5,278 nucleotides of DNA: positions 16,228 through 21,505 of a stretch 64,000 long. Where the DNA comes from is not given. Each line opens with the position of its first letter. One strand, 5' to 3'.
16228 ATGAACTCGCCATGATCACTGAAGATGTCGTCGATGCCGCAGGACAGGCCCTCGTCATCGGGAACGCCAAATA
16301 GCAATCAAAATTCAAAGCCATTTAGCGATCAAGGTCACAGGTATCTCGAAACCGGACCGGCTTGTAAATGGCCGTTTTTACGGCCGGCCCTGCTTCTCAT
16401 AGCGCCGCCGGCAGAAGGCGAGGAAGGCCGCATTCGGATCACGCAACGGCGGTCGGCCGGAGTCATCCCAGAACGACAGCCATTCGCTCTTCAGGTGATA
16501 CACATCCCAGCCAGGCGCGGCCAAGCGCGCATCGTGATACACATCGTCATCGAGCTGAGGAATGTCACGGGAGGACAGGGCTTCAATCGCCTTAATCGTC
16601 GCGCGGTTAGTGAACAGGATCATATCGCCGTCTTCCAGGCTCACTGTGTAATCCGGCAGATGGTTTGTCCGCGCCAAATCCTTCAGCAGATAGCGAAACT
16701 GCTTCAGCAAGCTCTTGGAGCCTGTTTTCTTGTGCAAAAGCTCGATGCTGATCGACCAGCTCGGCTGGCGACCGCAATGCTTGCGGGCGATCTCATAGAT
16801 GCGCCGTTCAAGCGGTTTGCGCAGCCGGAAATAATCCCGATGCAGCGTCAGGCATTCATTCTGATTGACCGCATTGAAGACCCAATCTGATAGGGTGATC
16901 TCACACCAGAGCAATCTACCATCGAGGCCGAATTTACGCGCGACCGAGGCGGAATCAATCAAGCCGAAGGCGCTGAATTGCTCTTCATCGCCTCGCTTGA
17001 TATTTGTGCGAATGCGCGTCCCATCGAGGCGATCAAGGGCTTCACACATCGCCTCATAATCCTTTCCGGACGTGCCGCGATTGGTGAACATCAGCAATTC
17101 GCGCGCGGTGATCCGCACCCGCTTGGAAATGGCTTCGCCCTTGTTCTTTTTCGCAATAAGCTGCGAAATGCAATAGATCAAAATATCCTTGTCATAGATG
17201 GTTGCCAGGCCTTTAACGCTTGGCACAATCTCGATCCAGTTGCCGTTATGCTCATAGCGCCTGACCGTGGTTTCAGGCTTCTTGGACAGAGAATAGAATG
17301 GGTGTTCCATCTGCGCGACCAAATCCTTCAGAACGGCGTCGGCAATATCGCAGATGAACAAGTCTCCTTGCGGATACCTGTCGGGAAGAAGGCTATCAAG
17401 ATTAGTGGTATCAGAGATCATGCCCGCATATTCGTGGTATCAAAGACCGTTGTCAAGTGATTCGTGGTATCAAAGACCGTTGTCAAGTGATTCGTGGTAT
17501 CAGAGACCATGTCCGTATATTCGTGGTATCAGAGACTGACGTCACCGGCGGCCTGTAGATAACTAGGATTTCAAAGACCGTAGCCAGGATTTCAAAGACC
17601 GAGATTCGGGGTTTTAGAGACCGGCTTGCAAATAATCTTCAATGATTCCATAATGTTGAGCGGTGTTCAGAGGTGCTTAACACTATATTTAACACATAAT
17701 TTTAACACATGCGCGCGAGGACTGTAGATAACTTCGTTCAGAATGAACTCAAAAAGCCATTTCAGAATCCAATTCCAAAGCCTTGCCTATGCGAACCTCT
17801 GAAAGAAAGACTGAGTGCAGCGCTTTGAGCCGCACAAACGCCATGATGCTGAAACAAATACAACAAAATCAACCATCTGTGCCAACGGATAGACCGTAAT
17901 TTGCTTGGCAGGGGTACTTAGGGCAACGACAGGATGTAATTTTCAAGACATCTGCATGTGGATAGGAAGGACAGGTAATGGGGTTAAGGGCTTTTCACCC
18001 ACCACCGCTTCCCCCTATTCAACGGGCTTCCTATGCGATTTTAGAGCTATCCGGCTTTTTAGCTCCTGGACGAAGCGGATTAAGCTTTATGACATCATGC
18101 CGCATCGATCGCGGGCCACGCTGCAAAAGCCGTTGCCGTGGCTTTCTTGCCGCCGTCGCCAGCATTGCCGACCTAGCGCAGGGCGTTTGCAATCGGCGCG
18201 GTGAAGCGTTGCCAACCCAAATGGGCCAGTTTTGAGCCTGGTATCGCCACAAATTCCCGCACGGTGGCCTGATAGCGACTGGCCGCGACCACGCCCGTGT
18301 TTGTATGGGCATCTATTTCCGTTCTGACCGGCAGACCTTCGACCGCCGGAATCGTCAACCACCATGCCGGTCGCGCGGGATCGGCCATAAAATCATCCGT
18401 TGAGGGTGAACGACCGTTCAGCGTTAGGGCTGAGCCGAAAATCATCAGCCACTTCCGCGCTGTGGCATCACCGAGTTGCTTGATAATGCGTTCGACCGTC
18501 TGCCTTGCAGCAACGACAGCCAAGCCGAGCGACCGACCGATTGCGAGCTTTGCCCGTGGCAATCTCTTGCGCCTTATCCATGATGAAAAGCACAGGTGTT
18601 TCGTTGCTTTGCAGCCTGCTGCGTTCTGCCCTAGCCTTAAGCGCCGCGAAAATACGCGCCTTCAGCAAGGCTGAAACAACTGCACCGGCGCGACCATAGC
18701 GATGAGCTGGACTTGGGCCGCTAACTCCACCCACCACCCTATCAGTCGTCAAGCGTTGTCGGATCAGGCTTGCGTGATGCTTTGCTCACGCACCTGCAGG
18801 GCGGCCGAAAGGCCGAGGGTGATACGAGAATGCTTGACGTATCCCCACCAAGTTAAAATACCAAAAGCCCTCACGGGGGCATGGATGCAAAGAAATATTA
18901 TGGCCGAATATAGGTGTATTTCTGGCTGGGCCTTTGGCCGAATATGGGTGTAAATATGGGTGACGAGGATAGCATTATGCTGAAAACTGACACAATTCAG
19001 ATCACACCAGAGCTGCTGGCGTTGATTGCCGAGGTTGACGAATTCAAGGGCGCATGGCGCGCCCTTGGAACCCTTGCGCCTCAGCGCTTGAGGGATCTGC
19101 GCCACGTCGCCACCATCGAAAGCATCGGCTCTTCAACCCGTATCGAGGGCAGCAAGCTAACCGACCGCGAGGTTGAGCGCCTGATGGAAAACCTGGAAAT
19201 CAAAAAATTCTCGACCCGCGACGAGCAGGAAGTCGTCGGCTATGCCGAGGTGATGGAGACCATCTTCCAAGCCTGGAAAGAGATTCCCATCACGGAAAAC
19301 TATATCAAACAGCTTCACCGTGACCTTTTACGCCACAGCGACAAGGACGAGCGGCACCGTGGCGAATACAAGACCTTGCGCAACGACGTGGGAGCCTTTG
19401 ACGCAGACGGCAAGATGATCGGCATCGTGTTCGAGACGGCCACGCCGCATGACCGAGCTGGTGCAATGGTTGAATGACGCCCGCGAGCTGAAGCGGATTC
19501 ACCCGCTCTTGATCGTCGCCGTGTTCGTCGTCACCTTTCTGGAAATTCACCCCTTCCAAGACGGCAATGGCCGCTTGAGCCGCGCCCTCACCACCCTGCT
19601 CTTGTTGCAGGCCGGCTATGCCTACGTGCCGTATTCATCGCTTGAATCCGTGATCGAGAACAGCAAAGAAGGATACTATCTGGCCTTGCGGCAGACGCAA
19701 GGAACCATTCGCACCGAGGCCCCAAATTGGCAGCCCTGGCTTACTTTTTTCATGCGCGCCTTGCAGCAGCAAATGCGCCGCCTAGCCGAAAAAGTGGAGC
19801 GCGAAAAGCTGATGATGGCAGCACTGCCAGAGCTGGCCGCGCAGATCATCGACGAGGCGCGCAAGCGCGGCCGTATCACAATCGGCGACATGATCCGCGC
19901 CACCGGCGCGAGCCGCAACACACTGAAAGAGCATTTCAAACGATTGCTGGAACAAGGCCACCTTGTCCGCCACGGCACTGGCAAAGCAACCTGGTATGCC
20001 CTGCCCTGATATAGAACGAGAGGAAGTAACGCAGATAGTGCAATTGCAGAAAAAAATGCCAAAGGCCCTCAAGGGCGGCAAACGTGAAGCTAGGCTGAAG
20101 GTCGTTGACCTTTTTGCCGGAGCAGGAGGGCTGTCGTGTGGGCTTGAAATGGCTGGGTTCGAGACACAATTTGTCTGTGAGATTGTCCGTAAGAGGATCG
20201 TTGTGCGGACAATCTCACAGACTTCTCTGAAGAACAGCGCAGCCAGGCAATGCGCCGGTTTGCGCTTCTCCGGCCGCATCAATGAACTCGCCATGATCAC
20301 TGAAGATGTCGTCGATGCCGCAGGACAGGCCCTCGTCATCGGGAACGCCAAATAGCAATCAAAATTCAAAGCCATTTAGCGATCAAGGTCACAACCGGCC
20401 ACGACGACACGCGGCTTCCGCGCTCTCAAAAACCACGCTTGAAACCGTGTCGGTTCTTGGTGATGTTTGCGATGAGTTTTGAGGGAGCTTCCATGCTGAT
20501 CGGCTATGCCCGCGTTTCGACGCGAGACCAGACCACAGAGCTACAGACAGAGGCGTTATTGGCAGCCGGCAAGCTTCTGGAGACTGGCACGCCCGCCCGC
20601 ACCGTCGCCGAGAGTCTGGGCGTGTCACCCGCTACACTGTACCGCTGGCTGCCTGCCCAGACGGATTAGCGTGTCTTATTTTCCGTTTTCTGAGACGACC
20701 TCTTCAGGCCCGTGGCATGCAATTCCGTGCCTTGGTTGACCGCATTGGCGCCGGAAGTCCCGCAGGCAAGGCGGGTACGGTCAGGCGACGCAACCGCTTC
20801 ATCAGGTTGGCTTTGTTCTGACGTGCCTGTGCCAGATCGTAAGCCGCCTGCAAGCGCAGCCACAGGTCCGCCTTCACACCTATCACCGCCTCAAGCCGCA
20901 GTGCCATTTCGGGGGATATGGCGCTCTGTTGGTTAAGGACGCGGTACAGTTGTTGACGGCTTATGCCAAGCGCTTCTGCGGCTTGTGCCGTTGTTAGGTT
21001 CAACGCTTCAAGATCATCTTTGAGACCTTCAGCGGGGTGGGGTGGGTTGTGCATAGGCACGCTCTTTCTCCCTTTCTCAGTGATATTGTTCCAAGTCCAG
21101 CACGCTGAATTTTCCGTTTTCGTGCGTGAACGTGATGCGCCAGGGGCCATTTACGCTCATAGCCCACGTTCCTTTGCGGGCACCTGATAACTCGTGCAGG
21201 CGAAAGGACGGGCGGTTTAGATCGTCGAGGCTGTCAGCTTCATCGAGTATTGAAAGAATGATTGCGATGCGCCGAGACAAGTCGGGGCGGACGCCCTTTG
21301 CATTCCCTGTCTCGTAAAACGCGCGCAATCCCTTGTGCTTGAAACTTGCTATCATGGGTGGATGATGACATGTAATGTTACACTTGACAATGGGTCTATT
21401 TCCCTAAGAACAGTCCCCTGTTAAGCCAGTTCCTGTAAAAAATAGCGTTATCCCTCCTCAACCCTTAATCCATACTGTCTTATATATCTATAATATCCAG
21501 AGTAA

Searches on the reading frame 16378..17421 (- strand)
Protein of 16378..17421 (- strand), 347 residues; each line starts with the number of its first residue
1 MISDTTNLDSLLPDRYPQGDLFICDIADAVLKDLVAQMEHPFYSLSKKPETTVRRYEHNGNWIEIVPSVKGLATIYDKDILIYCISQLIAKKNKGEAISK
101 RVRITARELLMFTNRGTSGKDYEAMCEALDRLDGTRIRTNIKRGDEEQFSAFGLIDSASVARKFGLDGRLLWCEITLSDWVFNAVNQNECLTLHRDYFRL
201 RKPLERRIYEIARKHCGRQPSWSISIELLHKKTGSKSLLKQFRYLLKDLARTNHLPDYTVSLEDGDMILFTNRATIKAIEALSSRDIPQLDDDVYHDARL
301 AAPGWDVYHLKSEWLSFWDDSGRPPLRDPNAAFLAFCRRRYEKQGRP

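Call 9: search_protein_families(library=pfam, proteins=[window:16378-17421:-], max_evalue=0.01)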
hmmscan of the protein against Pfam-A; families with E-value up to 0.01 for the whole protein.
window:16378-17421:- (347 aa): 1 family
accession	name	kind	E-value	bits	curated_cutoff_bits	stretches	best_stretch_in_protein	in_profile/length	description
PF10134.15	RPA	-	3.4e-87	292.2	27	1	32-260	1-228/228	Replication initiator protein A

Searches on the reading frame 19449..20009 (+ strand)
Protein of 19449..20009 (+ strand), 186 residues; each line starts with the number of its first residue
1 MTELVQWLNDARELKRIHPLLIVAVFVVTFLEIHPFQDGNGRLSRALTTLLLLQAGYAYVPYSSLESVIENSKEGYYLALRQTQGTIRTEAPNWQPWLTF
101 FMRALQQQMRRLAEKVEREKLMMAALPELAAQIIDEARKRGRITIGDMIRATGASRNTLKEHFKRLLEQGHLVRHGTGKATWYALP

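Call 9: search_protein_families(library=pfam, proteins=[window:19449-20009:+], max_evalue=0.01)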
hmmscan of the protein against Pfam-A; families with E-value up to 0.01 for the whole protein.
window:19449-20009:+ (186 aa): 4 families
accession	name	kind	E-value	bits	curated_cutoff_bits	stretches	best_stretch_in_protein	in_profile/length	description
PF02661.23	Fic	-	1.5e-11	45.4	24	1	1-52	46-93/93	Fic/DOC family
PF06163.17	DUF977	-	2e-07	31.6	22.1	1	128-177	12-61/134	Bacterial protein of unknown function (DUF977)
PF13412.12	HTH_24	-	0.0001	22.2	21.9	1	132-170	7-45/48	Winged helix-turn-helix DNA-binding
PF22168.2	DIP2311-like_C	-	0.0033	18.1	27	1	141-185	18-62/63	Transcriptional regulator DIP2311-like, C-terminal domain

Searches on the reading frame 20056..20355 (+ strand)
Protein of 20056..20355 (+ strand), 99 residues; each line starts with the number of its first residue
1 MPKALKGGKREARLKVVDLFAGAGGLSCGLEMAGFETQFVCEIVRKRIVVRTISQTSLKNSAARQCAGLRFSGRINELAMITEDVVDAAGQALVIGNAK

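Call 9: search_protein_families(library=pfam, proteins=[window:20056-20355:+], max_evalue=0.01)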
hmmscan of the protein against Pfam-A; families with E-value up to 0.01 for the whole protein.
window:20056-20355:+ (99 aa): 1 family
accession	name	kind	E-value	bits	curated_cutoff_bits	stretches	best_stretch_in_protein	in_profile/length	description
PF00145.23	DNA_methylase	-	1.5e-05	25.1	22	1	14-47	1-34/324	C-5 cytosine-specific DNA methylase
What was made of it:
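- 20056..20185 (+): N-terminal 40-43 codons of a C5 cytosine methyltransferase (motif I, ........). Its end (20173-20185) is 12/13 identical both to native dcm and to inverted transposase-gene sequence. Pfam PF00145 positions 1-34 (call 9).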

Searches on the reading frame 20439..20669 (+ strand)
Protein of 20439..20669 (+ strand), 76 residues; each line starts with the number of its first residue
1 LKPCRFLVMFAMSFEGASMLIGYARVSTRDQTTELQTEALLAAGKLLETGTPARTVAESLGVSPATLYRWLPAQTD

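Call 9: search_protein_families(library=pfam, proteins=[window:20439-20669:+], max_evalue=0.01)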
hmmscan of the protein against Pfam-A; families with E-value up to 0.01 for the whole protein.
window:20439-20669:+ (76 aa): 8 families
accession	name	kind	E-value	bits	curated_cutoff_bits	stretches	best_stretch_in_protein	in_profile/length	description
PF02796.21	HTH_7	-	4.2e-08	33.6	23.8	1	41-74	12-45/45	Helix-turn-helix domain of resolvase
PF01527.26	HTH_Tnp_1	-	1.9e-05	25.2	24.1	1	45-70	18-43/75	Transposase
PF13384.12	HTH_23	-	3e-05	24.1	24.6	1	43-71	10-38/50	Homeodomain-like domain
PF00239.26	Resolvase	-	0.00018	22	23.3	1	21-45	2-28/145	Resolvase, N terminal domain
PF13551.12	HTH_29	-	0.00076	20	28.1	1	42-71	3-33/64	Winged helix-turn helix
PF00440.29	TetR_N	-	0.0053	17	24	0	51-69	17-35/47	Bacterial regulatory proteins, tetR family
PF13309.12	HTH_22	-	0.0054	17.2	29.6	1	54-71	45-62/63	HTH domain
PF13022.12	HTH_Tnp_1_2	-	0.0061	17.1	27.9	1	40-72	18-48/122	Helix-turn-helix of insertion element transposase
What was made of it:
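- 20394..20669 (+): Target: the res/upstream region of a different plasmid resolvase (20394-20493) and its internally deleted gene (20494-20669, 76 aa). Pfam Resolvase N-terminus plus HTH_7 (call 9).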

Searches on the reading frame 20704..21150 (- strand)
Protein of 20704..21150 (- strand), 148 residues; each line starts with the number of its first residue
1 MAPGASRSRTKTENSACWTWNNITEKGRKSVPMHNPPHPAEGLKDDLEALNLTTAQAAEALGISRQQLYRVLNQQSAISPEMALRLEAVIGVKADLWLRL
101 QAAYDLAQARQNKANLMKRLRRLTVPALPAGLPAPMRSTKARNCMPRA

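Call 9: search_protein_families(library=pfam, proteins=[window:20704-21150:-], max_evalue=0.01)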
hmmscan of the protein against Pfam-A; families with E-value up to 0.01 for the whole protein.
window:20704-21150:- (148 aa): 10 families
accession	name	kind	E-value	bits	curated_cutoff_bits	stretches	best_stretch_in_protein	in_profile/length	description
PF01381.28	HTH_3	-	3.2e-10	40.3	23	1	43-96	1-54/55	Helix-turn-helix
PF13560.12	HTH_31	-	6.1e-07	30.1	27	1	48-98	11-62/64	Helix-turn-helix domain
PF13384.12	HTH_23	-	2.5e-05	24.4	24.6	1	52-74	18-40/50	Homeodomain-like domain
PF02954.25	HTH_8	-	0.00028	21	22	1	55-70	22-37/42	Bacterial regulatory protein, Fis family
PF13551.12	HTH_29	-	0.0003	21.3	28.1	1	52-77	13-38/64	Winged helix-turn helix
PF02796.21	HTH_7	-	0.00036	21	23.8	1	56-74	26-44/45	Helix-turn-helix domain of resolvase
PF12728.13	HTH_17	-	0.00056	20.6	27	1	52-74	2-24/51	Helix-turn-helix domain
PF15943.11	YdaS_toxin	-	0.0015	18.8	30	1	57-90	14-47/65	Bacterial toxin YdaS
PF20432.4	Xre-like-HTH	-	0.0029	18.3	25.8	1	48-77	20-49/63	Antitoxin Xre-like helix-turn-helix domain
PF13518.12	HTH_28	-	0.0068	16.9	25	0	53-73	14-34/52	Helix-turn-helix domain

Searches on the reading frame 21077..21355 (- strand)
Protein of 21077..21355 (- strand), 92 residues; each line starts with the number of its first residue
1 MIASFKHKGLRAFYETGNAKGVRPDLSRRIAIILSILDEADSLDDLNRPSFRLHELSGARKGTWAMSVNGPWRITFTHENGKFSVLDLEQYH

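Call 9: search_protein_families(library=pfam, proteins=[window:21077-21355:-], max_evalue=0.01)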
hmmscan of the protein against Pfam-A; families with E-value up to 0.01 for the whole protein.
window:21077-21355:- (92 aa): 1 family
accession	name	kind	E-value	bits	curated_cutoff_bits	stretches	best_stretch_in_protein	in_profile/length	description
PF05015.19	HigB-like_toxin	-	2.1e-15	57.4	27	1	4-84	2-84/91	RelE-like toxin of type II toxin-antitoxin system HigB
